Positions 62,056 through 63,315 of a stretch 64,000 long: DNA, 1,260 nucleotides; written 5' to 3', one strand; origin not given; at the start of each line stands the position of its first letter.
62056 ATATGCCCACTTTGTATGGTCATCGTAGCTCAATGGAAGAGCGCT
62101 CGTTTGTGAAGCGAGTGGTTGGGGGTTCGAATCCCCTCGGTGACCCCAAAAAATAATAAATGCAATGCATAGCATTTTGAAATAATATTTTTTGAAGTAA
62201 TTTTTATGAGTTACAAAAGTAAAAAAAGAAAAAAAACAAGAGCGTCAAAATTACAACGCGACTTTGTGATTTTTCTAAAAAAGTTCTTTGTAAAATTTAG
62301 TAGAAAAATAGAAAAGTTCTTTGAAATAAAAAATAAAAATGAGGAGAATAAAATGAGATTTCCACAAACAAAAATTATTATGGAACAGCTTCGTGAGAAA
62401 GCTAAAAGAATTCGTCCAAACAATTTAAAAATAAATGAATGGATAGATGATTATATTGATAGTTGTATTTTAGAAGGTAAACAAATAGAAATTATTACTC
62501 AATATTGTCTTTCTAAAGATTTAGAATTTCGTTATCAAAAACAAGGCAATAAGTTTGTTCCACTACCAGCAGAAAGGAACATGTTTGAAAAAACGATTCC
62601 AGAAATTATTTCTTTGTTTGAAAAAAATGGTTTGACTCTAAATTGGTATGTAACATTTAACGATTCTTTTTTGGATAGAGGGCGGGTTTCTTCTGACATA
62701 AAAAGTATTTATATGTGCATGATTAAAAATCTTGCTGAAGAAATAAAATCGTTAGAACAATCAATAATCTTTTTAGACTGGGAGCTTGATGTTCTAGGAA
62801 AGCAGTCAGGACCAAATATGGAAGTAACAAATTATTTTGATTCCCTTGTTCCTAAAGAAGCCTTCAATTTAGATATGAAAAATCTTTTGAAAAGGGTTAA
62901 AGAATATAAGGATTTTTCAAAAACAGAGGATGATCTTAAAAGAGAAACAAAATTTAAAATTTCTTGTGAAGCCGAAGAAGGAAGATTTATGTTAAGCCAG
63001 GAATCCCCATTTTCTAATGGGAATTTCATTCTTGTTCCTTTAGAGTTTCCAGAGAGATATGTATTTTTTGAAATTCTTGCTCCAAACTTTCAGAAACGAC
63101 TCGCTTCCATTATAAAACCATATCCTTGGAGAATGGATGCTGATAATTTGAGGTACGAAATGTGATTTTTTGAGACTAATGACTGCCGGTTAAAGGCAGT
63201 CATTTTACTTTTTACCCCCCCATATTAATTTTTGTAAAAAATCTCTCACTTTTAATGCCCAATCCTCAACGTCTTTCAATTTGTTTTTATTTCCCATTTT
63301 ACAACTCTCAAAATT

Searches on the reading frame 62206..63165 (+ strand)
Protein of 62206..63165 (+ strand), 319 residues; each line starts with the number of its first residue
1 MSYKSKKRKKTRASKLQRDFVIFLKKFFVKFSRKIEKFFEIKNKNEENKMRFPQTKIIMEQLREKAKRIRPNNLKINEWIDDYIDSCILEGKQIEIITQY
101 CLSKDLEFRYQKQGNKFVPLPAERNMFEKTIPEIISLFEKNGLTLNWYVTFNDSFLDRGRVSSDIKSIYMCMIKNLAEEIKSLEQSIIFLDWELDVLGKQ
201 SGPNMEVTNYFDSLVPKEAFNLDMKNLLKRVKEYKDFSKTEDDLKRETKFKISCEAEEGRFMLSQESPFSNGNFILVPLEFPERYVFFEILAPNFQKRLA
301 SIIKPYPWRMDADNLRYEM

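Call 64: find_encoding_contigs(protein=window:62206-63165:+, flank=10000, max_places=3)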
Protein window:62206-63165:+ (319 aa): 6 contigs read that carry it; 3 places shown.
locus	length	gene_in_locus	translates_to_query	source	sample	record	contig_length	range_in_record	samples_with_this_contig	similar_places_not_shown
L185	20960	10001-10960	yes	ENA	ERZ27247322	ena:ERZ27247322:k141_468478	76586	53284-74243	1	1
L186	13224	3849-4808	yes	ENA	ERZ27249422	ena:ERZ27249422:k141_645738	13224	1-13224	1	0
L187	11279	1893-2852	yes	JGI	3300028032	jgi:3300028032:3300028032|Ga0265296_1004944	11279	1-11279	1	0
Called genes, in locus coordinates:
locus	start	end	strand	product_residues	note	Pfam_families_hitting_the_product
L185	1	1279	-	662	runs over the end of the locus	PF23023:Anti-Pycsar_Apyc1 (faint), PF00753:Lactamase_B, PF12706:Lactamase_B_2, PF22505:RNase_J_b_CASP, PF17770:RNase_J_C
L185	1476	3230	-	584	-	PF00496:SBP_bac_5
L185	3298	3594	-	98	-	PF03840:SecG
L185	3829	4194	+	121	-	PF00166:Cpn10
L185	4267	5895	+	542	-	PF00118:Cpn60_TCP1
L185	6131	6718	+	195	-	PF04011:LemA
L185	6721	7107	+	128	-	PF02452:PemK_toxin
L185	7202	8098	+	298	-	PF04536:TPM_phosphatase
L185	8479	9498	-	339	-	PF03417:AAT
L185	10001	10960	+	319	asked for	-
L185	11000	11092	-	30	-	-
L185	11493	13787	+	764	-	PF03477:ATP-cone, PF00317:Ribonuc_red_lgN, PF02867:Ribonuc_red_lgC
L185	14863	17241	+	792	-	PF13181:TPR_8 (faint), PF25060:ARM_TT21_2nd (faint), PF00515:TPR_1 (faint), PF21033:RMD1-3 (faint), PF23914:TPR_CcmH_CycH (weak), PF25063:ARM_TT21_C, PF13414:TPR_11 (weak), PF14559:TPR_19, +5 more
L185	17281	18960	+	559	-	PF03023:MurJ, PF13440:Polysacc_synt_3, PF01554:MatE (weak)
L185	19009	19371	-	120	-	-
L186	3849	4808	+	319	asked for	-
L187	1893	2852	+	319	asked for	-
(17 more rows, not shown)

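Call 75: search_protein_families(library=pfam, proteins=[window:62206-63162:+], max_evalue=0.0001)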
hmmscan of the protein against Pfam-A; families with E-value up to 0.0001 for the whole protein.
window:62206-63162:+ (319 aa): 0 families
